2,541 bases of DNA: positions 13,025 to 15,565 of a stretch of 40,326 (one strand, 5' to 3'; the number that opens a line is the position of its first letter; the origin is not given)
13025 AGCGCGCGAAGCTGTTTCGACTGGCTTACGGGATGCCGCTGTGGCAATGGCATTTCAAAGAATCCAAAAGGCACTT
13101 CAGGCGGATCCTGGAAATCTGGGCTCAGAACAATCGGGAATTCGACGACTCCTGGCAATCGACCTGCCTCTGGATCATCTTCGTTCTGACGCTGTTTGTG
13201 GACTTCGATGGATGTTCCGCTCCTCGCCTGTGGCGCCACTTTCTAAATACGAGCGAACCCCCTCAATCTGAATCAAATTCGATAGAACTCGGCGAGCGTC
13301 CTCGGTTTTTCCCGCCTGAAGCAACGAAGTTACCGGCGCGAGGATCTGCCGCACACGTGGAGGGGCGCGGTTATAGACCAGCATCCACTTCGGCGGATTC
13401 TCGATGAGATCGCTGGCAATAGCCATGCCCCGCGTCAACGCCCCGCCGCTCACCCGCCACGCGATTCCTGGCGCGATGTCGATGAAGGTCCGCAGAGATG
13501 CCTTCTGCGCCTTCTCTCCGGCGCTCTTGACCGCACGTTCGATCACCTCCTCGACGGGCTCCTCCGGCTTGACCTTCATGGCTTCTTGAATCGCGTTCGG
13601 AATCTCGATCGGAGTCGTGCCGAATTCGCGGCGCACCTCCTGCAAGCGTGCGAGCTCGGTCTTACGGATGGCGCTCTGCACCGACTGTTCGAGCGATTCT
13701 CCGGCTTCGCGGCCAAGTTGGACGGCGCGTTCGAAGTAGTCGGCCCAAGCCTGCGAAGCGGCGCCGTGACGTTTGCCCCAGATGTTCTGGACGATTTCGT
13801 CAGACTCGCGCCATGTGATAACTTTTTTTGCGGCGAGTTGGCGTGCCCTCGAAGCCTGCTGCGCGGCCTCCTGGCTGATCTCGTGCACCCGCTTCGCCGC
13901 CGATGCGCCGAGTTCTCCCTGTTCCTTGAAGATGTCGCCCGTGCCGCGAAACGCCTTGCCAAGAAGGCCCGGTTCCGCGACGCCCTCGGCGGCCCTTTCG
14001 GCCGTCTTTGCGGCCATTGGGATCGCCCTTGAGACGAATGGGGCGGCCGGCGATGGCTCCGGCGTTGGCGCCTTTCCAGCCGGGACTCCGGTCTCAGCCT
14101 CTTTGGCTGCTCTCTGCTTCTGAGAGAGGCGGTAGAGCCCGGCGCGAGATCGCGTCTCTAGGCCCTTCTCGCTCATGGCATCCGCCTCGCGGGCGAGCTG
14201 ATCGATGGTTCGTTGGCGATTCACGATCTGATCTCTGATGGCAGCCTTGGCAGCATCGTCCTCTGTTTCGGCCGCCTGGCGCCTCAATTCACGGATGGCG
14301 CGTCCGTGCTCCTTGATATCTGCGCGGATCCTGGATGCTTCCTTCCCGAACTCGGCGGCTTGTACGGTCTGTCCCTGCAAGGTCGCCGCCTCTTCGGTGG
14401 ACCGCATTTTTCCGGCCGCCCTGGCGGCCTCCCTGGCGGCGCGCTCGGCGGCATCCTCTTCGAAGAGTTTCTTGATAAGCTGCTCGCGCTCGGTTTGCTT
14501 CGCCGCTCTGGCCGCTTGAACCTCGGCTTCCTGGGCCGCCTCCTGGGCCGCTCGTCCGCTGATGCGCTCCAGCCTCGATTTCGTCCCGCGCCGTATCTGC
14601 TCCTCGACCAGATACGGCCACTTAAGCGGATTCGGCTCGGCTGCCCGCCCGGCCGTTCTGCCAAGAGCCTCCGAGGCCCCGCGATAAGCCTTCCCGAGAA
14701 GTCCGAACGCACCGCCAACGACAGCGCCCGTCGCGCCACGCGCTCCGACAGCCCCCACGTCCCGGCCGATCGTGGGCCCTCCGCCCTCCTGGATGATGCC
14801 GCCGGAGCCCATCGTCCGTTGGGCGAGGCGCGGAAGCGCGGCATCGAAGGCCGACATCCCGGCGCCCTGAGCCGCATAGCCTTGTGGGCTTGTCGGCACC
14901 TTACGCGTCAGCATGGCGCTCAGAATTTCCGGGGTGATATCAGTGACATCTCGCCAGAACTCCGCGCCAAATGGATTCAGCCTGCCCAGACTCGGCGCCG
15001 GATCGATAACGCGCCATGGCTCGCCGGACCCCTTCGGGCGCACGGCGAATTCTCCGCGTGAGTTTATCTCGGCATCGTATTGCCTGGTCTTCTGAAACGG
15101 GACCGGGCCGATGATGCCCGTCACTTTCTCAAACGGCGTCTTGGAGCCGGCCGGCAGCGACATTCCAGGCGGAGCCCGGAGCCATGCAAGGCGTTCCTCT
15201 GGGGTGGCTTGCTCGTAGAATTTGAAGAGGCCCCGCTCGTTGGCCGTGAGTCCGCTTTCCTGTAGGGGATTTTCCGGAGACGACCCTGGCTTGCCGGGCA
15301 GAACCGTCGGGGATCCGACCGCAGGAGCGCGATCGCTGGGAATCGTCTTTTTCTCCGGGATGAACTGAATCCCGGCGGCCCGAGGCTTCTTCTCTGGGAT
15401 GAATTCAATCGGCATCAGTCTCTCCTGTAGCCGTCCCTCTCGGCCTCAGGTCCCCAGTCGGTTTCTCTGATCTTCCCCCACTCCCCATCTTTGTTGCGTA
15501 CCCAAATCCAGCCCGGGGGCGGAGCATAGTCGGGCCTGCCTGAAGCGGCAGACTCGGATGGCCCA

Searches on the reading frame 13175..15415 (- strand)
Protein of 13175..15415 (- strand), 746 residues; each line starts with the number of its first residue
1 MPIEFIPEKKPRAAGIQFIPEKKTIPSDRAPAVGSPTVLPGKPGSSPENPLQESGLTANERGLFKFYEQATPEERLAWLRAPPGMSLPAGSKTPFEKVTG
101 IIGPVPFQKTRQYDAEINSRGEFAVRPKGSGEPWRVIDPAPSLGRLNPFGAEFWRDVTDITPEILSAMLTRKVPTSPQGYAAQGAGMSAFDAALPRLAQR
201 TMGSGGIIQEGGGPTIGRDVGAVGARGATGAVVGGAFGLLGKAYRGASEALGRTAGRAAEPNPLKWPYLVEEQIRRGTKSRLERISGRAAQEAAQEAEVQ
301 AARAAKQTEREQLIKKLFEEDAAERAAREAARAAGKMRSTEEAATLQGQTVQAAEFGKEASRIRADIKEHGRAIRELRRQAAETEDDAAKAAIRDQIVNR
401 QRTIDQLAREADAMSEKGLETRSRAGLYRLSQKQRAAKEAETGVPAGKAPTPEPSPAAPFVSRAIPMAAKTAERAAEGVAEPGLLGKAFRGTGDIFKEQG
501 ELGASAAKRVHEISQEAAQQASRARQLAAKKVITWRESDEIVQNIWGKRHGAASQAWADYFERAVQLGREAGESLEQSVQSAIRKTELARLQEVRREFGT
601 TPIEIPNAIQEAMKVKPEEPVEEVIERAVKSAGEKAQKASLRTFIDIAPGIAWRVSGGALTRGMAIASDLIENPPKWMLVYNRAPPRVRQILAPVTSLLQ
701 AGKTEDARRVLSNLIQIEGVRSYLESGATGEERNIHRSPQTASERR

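Call 6: search_protein_families(library=pfam, proteins=[window:13175-15415:-])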
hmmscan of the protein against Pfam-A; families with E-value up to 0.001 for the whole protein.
window:13175-15415:- (746 aa): 0 families

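Call 10: search_protein_families(library=phrogs, proteins=[window:13175-15415:-], max_evalue=0.01)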
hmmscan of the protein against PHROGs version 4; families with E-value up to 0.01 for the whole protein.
window:13175-15415:- (746 aa): 0 families

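Call 35: search_solved_structures(query=window:13175-15415:-, max_evalue=1)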
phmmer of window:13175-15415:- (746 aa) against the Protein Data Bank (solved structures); distinct sequences matched with E-value up to 1: 0.
